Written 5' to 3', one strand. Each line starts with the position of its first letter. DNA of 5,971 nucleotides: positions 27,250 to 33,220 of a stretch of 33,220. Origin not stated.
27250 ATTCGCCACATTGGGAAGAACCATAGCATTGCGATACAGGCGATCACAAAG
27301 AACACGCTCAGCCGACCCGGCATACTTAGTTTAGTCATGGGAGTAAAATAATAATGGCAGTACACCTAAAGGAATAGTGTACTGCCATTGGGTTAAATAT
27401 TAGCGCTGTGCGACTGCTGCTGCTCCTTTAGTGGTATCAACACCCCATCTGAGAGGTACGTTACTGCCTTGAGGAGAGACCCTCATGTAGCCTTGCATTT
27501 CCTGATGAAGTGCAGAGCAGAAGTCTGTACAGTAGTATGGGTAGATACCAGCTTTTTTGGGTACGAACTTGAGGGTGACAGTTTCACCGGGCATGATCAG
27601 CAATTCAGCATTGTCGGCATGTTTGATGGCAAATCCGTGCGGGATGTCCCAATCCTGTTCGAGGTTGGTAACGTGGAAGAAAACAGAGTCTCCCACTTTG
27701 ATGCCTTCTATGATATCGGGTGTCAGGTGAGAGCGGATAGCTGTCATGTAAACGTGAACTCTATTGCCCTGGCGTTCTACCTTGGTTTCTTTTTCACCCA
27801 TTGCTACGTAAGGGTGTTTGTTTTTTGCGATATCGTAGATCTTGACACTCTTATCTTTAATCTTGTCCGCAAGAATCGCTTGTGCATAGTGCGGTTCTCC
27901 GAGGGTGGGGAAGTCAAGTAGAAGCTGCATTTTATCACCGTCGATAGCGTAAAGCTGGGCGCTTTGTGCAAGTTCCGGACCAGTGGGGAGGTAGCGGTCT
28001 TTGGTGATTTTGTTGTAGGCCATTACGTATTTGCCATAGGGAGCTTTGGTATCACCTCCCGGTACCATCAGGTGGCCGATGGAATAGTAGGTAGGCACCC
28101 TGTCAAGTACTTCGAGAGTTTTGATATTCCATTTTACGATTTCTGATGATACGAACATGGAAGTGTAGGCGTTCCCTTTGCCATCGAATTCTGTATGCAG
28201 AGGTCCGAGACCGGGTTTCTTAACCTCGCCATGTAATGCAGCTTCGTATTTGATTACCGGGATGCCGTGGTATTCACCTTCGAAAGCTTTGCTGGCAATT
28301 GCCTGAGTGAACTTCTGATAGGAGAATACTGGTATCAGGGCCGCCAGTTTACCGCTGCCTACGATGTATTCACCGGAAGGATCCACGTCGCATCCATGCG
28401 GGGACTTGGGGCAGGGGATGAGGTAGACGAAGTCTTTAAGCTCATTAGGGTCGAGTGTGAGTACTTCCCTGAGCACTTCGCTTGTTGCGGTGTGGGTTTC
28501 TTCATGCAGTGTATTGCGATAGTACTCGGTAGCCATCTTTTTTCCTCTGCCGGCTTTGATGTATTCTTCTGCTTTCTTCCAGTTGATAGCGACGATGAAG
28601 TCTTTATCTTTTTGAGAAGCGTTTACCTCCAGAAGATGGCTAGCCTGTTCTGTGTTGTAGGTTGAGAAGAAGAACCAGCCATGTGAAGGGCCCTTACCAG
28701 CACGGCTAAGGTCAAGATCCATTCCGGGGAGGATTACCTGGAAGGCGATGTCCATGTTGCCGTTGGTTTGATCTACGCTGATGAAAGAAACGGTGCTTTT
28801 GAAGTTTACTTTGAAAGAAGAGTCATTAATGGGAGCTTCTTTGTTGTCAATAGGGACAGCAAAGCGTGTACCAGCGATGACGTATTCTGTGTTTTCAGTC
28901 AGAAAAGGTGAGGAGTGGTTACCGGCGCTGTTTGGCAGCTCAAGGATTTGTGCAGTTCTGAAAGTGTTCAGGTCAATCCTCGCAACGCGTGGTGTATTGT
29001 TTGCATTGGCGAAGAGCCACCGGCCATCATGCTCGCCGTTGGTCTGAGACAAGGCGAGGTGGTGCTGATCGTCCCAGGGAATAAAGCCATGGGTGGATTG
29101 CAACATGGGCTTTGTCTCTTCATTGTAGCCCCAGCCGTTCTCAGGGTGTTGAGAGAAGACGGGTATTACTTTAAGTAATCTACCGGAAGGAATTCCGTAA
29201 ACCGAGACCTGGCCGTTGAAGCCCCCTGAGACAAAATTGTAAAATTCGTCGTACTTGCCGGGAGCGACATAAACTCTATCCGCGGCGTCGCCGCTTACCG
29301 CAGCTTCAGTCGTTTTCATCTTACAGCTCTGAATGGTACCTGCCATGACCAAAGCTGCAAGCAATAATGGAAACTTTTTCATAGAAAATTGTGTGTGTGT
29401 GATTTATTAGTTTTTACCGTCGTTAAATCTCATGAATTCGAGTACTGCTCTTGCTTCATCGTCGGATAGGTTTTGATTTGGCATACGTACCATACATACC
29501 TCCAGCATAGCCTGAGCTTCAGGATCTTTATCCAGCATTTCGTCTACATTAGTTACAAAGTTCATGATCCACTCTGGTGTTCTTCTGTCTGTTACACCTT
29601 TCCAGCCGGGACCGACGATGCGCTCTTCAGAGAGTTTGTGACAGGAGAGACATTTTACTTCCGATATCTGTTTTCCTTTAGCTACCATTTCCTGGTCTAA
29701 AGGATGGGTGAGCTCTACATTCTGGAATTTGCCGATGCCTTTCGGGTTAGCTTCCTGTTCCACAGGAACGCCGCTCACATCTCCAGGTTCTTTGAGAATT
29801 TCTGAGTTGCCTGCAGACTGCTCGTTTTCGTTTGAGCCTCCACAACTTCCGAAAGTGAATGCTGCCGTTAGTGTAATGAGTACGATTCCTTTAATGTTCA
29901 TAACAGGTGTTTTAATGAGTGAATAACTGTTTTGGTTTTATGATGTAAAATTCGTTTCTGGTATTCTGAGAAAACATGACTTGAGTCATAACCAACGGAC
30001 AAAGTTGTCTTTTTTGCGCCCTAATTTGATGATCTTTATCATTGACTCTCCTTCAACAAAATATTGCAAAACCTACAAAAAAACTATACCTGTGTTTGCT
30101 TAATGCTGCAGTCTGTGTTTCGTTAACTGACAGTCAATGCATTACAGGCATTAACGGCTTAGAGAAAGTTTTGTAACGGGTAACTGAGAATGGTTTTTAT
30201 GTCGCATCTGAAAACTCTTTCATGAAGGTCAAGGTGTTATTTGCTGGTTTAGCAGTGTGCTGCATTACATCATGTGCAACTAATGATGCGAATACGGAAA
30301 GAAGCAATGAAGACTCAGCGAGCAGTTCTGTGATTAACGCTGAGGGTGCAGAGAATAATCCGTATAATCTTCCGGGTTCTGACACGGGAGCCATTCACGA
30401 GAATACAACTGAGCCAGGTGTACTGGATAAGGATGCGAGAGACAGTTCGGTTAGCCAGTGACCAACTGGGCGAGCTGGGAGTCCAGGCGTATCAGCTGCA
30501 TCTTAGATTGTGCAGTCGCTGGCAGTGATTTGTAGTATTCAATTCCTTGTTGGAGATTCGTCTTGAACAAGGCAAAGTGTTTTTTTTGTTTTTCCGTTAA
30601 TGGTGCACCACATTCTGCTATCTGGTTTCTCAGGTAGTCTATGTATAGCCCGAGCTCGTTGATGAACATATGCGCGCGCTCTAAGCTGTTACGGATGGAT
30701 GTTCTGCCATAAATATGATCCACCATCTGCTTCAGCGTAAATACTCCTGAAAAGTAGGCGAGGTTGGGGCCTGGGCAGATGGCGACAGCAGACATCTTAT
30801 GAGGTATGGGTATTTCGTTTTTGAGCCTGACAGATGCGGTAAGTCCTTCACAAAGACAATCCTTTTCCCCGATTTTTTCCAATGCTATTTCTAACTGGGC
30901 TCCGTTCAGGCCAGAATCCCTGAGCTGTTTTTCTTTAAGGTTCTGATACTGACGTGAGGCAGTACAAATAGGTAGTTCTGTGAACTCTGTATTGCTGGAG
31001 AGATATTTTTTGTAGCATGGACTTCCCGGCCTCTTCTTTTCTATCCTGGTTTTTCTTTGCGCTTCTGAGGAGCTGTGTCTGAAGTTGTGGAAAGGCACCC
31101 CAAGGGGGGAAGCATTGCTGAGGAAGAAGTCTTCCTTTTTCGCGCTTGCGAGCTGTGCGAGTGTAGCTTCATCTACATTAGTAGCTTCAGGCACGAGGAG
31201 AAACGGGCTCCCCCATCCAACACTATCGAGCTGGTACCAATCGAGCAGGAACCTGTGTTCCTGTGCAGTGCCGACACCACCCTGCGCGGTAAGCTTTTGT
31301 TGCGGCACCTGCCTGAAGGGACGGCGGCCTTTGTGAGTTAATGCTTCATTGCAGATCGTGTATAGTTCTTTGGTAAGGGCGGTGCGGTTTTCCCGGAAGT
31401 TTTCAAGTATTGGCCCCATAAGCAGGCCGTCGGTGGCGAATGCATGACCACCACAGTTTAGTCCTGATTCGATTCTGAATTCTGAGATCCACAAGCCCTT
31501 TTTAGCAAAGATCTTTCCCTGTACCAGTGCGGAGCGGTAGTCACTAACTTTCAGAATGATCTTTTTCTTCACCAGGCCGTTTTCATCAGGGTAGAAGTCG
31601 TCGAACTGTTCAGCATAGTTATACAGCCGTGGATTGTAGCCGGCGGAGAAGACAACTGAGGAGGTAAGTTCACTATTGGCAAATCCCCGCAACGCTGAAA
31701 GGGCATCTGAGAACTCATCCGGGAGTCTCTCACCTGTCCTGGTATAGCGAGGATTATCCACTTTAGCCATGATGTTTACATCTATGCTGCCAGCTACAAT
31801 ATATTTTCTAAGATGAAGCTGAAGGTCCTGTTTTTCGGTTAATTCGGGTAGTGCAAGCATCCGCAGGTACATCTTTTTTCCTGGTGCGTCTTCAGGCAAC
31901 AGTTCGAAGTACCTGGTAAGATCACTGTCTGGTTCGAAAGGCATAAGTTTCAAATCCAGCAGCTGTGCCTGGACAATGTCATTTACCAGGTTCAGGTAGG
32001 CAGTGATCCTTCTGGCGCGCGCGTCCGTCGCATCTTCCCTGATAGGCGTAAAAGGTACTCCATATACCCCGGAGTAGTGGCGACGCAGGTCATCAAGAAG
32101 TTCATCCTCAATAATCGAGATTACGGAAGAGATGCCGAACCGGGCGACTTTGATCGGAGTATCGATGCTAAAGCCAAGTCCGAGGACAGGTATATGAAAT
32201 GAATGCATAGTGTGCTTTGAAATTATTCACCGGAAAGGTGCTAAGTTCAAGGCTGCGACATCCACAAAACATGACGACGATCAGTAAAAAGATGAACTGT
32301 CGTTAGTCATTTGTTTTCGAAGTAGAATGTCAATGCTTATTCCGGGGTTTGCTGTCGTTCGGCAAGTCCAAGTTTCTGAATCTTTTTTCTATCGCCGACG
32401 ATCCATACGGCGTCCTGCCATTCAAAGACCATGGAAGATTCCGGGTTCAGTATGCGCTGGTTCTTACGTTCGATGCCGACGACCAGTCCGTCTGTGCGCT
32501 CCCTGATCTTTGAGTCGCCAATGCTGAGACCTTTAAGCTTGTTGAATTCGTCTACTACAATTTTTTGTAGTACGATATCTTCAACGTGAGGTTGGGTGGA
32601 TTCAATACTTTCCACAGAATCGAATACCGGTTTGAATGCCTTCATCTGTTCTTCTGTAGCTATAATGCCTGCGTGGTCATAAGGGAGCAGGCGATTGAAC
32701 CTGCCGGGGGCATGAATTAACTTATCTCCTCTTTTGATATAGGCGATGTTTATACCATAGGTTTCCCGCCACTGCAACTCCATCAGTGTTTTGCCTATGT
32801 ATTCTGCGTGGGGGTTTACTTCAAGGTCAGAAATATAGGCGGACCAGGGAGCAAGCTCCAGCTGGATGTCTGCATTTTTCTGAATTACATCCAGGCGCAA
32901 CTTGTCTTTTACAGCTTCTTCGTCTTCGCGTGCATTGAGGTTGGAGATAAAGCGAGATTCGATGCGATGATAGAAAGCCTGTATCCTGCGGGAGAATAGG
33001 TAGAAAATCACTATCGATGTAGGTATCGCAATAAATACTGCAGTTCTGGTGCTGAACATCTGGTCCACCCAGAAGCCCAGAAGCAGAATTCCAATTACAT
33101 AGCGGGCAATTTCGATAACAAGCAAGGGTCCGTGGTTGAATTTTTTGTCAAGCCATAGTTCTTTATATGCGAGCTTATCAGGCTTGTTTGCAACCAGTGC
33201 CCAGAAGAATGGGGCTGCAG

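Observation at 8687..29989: Five perfect TGAC-N4-GTCA palindromes, all in promoter-bearing spacers: candidate regulon of the resident Crp/Fnr protein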

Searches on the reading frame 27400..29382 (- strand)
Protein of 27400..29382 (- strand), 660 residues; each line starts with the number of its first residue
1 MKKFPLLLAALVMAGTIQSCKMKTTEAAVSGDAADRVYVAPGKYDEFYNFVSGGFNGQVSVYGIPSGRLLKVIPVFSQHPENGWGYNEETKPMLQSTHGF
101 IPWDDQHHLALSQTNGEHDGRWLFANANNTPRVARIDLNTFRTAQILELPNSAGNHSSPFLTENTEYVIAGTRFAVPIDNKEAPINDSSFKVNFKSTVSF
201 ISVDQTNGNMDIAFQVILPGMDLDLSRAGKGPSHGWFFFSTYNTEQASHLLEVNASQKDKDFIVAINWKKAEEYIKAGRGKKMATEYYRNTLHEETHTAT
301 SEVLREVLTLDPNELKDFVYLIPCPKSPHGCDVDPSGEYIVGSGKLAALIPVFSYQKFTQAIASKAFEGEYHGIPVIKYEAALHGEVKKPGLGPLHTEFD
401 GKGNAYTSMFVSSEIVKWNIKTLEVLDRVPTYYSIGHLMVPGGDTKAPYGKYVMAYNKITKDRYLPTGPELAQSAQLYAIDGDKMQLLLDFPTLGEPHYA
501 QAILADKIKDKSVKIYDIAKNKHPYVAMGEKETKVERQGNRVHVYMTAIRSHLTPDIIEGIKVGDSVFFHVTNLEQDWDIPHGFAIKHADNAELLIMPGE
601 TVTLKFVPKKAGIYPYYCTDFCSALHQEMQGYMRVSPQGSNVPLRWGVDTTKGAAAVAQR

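Call 13: search_protein_families(library=pfam, proteins=[window:27400-29382:-])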
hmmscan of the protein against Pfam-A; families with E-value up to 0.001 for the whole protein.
window:27400-29382:- (660 aa): 2 families
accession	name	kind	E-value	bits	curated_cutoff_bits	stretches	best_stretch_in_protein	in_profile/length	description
PF18764.7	nos_propeller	-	6e-34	116.2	30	1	428-498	1-71/71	Nitrous oxide reductase propeller repeat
PF13473.12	Cupredoxin_1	-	0.00064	20.1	27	0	544-631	23-100/104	Cupredoxin-like domain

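Call 34: find_related_loci(query=window:27400-29382:-, collection=metagenome_contigs, flank=4000)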
Query window:27400-29382:- (660 aa) in metagenome_contigs; peptide patterns used: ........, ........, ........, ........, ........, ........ (x = any residue, [..] = any of these).
600 stretches matched a pattern (row limit reached: there are more); 568 encode a relative of the query (tblastn E <= 1e-3); the best 80 are kept; 80 distinct loci.
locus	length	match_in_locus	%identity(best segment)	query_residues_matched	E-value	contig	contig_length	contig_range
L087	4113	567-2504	81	1-646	0e+0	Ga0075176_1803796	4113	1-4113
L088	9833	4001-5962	76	6-657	0e+0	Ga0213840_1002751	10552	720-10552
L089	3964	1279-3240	74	1-656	0e+0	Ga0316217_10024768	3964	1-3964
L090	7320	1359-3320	74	1-656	0e+0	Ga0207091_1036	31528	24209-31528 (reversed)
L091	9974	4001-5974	73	1-660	0e+0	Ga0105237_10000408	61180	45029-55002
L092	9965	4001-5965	73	6-660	0e+0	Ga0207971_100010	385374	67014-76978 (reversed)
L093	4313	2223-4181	73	8-660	0e+0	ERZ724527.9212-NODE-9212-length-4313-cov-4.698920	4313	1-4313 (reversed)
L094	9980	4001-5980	73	1-660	0e+0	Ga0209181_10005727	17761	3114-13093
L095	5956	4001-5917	74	1-646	0e+0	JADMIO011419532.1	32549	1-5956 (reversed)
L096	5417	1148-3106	73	8-660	0e+0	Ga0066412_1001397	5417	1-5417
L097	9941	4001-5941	74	7-652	0e+0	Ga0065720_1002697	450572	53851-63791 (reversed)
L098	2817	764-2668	75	16-650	0e+0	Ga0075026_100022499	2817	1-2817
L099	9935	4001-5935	73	3-648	0e+0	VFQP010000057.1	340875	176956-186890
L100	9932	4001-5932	74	2-646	0e+0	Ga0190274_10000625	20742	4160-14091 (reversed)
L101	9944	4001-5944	74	1-648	0e+0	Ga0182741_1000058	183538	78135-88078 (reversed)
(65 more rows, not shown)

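Call 55: search_protein_families(library=ncbifam, proteins=[window:27400-29382:-], max_evalue=0.00001)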
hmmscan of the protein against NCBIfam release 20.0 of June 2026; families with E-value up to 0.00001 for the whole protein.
window:27400-29382:- (660 aa): 3 families
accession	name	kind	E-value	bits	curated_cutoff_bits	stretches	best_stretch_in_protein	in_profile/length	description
TIGR04246.1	nitrous_NosZ_Gp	equivalog_domain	2.3e-282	937.5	625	1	34-637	1-578/578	Sec-dependent nitrous-oxide reductase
TIGR04244.1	nitrous_NosZ_RR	equivalog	2.2e-113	380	625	1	18-635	24-626/627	TAT-dependent nitrous-oxide reductase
NF052460.1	L-NosZ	equivalog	1.4e-49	169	700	1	273-635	122-478/480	clade III lactonase-type nitrous-oxide reductase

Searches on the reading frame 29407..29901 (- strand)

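Call 13: search_protein_families(library=pfam, proteins=[window:29407-29901:-])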
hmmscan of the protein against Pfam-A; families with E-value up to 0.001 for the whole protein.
window:29407-29901:- (164 aa): 2 families
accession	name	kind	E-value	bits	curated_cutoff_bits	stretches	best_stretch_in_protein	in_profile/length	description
PF00034.26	Cytochrom_C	-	4.9e-09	37.8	21.3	1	73-158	1-87/90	Cytochrome c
PF13442.11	Cytochrome_CBB3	-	3.8e-05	24.4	27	1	73-157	3-68/68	Cytochrome C oxidase, cbb3-type, subunit III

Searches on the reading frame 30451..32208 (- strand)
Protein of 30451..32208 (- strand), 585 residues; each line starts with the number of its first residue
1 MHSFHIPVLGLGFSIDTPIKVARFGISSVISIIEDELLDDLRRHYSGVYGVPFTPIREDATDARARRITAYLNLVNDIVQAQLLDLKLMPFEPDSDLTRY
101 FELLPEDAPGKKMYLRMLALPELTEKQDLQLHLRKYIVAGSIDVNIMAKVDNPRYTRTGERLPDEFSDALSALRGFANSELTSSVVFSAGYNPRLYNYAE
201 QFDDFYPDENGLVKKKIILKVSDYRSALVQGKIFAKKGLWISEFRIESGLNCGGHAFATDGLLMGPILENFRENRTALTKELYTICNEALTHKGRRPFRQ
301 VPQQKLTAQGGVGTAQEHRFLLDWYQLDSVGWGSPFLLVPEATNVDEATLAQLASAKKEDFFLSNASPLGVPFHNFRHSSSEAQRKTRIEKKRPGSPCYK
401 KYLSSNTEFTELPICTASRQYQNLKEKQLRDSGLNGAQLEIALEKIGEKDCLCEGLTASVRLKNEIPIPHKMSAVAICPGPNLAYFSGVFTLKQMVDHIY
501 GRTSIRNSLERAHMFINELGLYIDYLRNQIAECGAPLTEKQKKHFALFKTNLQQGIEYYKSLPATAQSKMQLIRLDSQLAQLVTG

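Call 13: search_protein_families(library=pfam, proteins=[window:30451-32208:-])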
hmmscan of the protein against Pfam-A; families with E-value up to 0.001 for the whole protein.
window:30451-32208:- (585 aa): 0 families

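Call 55: search_protein_families(library=ncbifam, proteins=[window:30451-32208:-], max_evalue=0.00001)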
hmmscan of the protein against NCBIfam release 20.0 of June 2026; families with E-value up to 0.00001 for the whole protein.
window:30451-32208:- (585 aa): 0 families

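Call 66: search_protein_families(library=pfam, proteins=[window:30451-32208:-], max_evalue=0.1)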
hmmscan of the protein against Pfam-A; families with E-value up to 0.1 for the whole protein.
window:30451-32208:- (585 aa): 0 families

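Call 72: search_solved_structures(query=window:30451-32208:-, max_evalue=1)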
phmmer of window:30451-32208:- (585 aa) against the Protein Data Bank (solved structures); distinct sequences matched with E-value up to 1: 2.
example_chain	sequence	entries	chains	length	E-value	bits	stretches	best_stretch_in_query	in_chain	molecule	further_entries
6cky_A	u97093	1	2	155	0.32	13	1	85-157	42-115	Glyoxalase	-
6r60_A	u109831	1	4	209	0.54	12.3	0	34-63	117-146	WD-40 repeat protein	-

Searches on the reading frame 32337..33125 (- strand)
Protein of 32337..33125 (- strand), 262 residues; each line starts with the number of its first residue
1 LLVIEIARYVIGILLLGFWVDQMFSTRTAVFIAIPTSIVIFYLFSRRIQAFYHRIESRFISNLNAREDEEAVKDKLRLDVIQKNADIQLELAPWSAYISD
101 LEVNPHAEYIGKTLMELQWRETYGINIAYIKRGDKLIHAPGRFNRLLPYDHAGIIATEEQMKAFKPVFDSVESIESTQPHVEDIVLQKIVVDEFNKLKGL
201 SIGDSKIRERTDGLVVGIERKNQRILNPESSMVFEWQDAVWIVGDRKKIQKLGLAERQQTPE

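Call 13: search_protein_families(library=pfam, proteins=[window:32337-33125:-])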
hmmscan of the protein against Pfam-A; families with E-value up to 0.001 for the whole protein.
window:32337-33125:- (262 aa): 1 family
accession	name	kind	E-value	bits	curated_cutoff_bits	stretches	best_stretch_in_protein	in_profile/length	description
PF02080.26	TrkA_C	-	1.5e-18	66.9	27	2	189-252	4-66/71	TrkA-C domain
